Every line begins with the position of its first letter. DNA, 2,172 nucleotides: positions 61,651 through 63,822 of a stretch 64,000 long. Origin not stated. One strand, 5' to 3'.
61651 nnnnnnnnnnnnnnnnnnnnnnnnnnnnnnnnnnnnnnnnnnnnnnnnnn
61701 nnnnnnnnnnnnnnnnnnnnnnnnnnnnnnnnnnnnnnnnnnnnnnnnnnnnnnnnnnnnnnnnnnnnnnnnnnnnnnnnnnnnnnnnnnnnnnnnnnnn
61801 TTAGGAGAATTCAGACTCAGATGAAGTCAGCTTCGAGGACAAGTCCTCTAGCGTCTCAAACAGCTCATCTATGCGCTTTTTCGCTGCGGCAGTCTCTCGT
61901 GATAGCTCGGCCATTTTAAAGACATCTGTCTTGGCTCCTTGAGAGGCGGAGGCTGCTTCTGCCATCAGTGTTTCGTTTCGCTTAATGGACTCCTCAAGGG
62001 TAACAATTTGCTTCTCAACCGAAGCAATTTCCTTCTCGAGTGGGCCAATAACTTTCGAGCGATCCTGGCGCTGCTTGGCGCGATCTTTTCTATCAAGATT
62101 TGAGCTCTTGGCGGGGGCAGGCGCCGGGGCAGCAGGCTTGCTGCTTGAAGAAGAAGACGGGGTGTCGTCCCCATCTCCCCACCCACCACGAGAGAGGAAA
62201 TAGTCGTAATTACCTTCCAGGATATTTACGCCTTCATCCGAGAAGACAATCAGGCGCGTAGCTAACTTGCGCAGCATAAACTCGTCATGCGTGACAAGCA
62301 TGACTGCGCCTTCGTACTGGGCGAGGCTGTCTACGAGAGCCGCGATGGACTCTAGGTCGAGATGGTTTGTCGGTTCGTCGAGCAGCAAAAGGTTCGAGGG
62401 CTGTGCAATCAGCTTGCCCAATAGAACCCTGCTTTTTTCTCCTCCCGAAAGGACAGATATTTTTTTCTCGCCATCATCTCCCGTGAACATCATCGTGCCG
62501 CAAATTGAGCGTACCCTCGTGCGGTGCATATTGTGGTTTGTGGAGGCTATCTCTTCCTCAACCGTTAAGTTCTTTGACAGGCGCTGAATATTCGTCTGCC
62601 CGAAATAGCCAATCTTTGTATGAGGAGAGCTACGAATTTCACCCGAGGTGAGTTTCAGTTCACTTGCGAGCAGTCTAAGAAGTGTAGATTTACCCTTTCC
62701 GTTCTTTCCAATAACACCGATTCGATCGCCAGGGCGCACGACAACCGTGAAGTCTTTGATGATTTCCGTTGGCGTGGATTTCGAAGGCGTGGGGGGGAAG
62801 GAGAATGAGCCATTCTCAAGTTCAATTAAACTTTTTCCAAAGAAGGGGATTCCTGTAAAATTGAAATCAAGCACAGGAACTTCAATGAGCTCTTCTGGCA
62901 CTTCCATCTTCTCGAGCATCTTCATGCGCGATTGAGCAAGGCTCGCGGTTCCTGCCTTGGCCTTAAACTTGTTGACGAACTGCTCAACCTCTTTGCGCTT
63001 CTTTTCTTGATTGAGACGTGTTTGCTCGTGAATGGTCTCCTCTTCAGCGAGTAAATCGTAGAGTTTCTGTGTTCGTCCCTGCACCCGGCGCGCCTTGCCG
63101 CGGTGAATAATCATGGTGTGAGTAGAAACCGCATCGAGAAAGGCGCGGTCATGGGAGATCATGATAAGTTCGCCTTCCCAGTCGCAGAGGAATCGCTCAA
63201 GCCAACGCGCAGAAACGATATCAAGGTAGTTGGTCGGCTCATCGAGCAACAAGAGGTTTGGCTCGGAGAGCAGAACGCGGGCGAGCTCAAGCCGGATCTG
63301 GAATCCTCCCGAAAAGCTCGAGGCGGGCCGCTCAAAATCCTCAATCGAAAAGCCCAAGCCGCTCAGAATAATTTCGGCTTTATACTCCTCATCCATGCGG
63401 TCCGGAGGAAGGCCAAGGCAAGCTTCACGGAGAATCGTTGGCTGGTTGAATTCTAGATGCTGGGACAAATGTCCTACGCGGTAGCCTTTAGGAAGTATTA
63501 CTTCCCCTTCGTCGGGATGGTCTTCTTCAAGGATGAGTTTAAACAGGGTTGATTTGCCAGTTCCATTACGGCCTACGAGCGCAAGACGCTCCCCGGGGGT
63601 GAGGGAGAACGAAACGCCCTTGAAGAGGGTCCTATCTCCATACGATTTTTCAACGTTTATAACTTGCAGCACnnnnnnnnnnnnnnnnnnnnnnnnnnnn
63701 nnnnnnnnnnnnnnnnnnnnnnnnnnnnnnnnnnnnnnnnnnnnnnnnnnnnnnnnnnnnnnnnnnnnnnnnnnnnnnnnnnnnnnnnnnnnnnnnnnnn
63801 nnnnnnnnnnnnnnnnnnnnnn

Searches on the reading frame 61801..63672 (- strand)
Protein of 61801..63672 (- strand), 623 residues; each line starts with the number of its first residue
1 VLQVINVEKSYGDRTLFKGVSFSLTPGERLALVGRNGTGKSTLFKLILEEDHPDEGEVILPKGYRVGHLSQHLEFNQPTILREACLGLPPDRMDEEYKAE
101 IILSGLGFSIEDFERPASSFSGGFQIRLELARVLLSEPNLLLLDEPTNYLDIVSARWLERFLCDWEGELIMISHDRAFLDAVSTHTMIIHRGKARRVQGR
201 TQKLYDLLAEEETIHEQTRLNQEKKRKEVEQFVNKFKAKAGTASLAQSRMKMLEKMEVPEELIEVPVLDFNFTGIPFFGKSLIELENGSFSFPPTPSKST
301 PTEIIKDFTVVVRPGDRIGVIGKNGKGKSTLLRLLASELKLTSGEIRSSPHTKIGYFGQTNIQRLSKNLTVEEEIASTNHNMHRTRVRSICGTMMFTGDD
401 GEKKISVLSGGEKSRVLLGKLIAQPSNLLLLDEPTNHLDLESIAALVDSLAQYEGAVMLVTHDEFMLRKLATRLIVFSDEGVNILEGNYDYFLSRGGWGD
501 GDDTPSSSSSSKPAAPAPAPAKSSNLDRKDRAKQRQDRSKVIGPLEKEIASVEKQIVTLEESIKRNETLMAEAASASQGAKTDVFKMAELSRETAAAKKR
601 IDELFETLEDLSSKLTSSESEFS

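Call 14: search_protein_families(library=pfam, proteins=[window:61801-63672:-], max_evalue=0.001)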
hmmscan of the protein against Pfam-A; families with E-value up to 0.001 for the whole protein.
window:61801-63672:- (623 aa): 14 families
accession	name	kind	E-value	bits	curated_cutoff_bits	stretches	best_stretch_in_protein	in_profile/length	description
PF00005.33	ABC_tran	-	1.7e-50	171.6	25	2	18-148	2-137/137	ABC transporter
PF13304.12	AAA_21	-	4.3e-15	57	27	1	420-466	250-302/304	AAA domain, putative AbiEii toxin, Type IV TA system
PF12848.13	ABC_tran_Xtn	-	3.3e-13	50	25.9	1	189-261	3-75/85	ABC transporter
PF02463.25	SMC_N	-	1.8e-07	31.3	40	0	406-478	135-213/220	RecF/RecN/SMC N terminal domain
PF13555.12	AAA_29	-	1.6e-06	28.2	27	0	17-44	12-39/61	P-loop containing region of AAA domain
PF03193.22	RsgA_GTPase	-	3.1e-06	27.6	30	0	318-349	109-140/174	RsgA GTPase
PF13175.12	AAA_15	-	6e-06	26.6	32.1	0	320-581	28-151/374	AAA ATPase domain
PF13401.12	AAA_22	-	3e-05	24.8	27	0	30-54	8-32/130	AAA domain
PF01926.29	MMR_HSR1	-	3.5e-05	24.3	21.9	0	30-50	2-22/113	50S ribosome-binding GTPase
PF16326.10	ABC_tran_CTD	-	7.3e-05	23.3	32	1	546-612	7-68/69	ABC transporter C-terminal domain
PF05729.18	NACHT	-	0.00025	21.4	26.7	0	318-340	3-25/167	NACHT domain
PF02367.23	TsaE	-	0.00036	20.9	26.6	0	302-352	8-57/128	Threonylcarbamoyl adenosine biosynthesis protein TsaE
PF19263.5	DUF5906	-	0.00086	20.4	27.6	0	32-48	1-18/114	Family of unknown function (DUF5906)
PF00004.35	AAA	-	0.00088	20.2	21.2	0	320-352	3-35/131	ATPase family associated with various cellular activities (AAA)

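Call 61: find_homologous_proteins(query=window:61801-63672:-, max_evalue=1e-50)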
Query window:61801-63672:- (623 aa): 8000 proteins with E <= 1e-50 among 8000 candidates; the best 120 are listed.
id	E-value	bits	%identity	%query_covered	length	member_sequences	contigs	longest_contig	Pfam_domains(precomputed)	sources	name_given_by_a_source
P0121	0.0e+0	1368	100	100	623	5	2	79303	PF00005.34,PF13175.13,PF13555.13,PF03193.23,PF02463.26,PF13304.13,PF12848.14,PF16326.11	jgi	jgi:ATP-binding cassette subfamily F protein 3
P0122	0.0e+0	1032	92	80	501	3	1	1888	PF00005.34,PF13555.13,PF03193.23,PF02463.26,PF13304.13,PF12848.14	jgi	-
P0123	9.9e-298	1007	73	100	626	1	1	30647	PF01926.30,PF01935.24,PF00005.34,PF13175.13,PF13555.13,PF03193.23,PF02463.26,PF13304.13,PF12848.14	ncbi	-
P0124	6.9e-293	991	72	100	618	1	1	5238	PF01926.30,PF00005.34,PF13555.13,PF03193.23,PF02463.26,PF13304.13,PF12848.14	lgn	-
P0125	2.5e-274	929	68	100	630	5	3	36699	PF01926.30,PF00005.34,PF00350.30,PF13555.13,PF03193.23,PF02463.26,PF13304.13,PF12848.14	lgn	-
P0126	2.8e-258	876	89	73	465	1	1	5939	PF00005.34,PF13304.13,PF12848.14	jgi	jgi:ATP-binding cassette subfamily F protein 3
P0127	1.9e-254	864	63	97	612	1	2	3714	PF01926.30,PF00005.34,PF13555.13,PF02463.26,PF13304.13,PF12848.14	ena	-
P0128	3.7e-248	843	62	100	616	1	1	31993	PF00005.34,PF00006.32,PF13555.13,PF02463.26,PF13304.13,PF12848.14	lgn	-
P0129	2.8e-246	837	64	99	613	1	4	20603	PF01926.30,PF00005.34,PF00006.32,PF13555.13,PF03193.23,PF02463.26,PF13304.13,PF12848.14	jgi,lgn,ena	-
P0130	8.0e-245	832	61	99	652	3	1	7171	PF00005.34,PF13555.13,PF02463.26,PF13304.13,PF12848.14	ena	-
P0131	3.6e-244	830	62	99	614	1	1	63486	PF00005.34,PF13555.13,PF13401.13,PF02463.26,PF13304.13,PF12848.14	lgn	-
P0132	3.8e-243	826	61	99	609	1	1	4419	PF01926.30,PF00005.34,PF13555.13,PF13401.13,PF03193.23,PF02463.26,PF13304.13,PF12848.14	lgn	-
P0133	2.1e-238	811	61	100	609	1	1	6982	PF00005.34,PF13555.13,PF13401.13,PF02463.26,PF13304.13,PF12848.14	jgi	-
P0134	8.0e-238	809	61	98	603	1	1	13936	PF01926.30,PF00005.34,PF05729.19,PF13555.13,PF13401.13,PF03193.23,PF02463.26,PF13304.13,PF12848.14,PF16326.11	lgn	-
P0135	2.3e-237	807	61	99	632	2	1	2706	PF01926.30,PF19263.6,PF00005.34,PF13555.13,PF13401.13,PF02463.26,PF13304.13,PF12848.14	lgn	-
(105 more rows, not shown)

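Call 67: find_encoding_contigs(protein=P0121, flank=10000, max_places=2)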
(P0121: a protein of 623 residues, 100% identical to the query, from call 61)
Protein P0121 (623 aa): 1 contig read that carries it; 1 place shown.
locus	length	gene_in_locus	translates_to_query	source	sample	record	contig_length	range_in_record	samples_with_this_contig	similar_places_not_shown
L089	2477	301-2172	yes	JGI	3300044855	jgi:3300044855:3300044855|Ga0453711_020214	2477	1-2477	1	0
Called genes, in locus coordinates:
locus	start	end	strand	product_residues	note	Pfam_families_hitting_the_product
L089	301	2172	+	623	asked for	PF00005:ABC_tran, PF02463:SMC_N (faint), PF03193:RsgA_GTPase (faint), PF13175:AAA_15 (faint), PF13555:AAA_29 (faint), PF13304:AAA_21 (faint), PF12848:ABC_tran_Xtn, PF00005:ABC_tran, +1 more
